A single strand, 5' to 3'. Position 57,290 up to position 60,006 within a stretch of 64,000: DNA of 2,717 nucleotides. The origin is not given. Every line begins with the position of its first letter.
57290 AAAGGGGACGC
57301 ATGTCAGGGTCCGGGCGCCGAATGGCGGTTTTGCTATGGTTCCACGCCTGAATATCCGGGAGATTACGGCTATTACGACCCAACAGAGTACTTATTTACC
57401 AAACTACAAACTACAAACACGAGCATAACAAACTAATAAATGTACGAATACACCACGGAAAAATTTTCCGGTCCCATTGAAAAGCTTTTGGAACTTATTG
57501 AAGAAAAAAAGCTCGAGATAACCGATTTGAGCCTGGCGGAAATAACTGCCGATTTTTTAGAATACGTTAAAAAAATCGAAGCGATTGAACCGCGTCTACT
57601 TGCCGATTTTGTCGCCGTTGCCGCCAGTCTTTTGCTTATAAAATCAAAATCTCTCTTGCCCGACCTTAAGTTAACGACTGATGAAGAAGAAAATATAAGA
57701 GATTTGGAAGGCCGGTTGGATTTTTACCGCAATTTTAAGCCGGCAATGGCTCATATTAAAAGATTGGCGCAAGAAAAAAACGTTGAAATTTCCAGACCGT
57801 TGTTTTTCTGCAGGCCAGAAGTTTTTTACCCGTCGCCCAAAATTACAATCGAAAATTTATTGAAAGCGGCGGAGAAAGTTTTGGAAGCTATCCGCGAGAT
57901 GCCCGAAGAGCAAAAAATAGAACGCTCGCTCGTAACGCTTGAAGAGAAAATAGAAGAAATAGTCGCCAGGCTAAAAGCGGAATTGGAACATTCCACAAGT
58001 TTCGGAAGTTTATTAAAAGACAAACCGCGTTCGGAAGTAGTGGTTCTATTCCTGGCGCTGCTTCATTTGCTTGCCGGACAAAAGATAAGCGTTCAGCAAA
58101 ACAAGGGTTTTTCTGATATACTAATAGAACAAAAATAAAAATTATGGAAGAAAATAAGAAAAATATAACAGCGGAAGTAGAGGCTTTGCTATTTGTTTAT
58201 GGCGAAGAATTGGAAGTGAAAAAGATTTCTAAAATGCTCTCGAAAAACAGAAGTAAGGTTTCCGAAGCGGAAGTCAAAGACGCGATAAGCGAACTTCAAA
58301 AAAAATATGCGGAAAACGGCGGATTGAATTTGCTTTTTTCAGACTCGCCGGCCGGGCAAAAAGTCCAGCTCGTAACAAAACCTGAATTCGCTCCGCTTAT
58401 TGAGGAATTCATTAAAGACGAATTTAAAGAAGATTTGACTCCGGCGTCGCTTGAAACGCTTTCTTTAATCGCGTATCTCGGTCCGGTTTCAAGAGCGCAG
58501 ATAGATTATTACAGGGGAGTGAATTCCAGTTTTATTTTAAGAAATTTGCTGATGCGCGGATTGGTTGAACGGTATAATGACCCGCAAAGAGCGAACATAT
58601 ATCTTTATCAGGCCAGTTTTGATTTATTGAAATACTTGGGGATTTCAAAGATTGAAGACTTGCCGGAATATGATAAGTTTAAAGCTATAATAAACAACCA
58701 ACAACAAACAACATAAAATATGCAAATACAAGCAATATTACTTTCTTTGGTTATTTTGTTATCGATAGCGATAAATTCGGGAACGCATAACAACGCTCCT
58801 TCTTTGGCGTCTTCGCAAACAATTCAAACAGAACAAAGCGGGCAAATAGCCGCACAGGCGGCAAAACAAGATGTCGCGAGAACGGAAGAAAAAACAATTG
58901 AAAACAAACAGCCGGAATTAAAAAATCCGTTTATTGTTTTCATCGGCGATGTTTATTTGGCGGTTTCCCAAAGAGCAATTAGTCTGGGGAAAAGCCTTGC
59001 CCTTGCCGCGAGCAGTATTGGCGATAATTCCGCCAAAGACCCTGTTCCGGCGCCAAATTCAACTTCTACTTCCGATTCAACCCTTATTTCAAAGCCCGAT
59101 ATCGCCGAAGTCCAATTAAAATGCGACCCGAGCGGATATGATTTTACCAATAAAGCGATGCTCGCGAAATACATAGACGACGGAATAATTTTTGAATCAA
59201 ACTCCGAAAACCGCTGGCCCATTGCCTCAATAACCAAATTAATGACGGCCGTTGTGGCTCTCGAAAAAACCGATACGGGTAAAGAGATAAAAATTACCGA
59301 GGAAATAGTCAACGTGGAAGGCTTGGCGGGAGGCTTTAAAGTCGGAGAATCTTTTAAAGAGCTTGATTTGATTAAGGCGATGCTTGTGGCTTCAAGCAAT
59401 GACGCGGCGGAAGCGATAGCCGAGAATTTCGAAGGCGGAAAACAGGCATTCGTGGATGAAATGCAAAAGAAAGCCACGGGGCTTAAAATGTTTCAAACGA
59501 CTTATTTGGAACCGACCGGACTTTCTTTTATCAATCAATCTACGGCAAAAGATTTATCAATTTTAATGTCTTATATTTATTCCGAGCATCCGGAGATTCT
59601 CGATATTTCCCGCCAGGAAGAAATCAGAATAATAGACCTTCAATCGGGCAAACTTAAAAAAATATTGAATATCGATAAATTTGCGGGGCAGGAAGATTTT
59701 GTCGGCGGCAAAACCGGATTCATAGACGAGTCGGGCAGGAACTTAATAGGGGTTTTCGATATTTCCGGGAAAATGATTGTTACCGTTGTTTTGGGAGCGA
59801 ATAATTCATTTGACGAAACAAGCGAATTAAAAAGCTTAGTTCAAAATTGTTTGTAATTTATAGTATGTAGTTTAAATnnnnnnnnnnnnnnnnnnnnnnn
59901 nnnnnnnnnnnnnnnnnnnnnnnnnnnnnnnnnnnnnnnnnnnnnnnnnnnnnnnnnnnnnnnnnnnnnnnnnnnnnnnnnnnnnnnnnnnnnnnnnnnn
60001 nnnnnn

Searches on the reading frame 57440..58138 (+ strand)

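Call 35: search_protein_families(library=pfam, proteins=[window:57440-58138:+], max_evalue=0.001)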
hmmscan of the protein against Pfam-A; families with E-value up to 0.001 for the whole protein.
window:57440-58138:+ (232 aa): 2 families
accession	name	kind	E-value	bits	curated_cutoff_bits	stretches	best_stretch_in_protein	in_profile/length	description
PF02616.19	SMC_ScpA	-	7.7e-22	78.9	24.6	1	19-229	1-229/232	Segregation and condensation protein ScpA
PF04824.21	Rad21_Rec8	-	1.4e-06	27.9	22.7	1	185-230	5-50/55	Conserved region of Rad21 / Rec8 like protein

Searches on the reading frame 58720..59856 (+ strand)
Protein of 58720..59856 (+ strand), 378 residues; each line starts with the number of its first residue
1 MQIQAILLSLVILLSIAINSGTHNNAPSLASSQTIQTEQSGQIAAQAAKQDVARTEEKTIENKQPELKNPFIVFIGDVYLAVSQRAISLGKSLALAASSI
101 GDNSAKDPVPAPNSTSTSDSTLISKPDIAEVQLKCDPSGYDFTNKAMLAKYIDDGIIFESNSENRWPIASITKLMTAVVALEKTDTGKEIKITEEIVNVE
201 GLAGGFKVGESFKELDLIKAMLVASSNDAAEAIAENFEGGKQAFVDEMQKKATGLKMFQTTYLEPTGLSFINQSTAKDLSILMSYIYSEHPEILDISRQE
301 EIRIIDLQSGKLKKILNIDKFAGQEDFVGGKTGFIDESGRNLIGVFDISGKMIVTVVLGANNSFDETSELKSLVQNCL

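Call 35: search_protein_families(library=pfam, proteins=[window:58720-59856:+], max_evalue=0.001)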
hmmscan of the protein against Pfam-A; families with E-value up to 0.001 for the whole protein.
window:58720-59856:+ (378 aa): 2 families
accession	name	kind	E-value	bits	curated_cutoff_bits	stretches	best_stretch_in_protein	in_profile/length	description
PF00768.25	Peptidase_S11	-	6.4e-37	127.7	27.6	1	145-361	14-238/239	D-alanyl-D-alanine carboxypeptidase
PF13354.11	Beta-lactamase2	-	2.9e-09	37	22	1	150-357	5-212/214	Beta-lactamase enzyme family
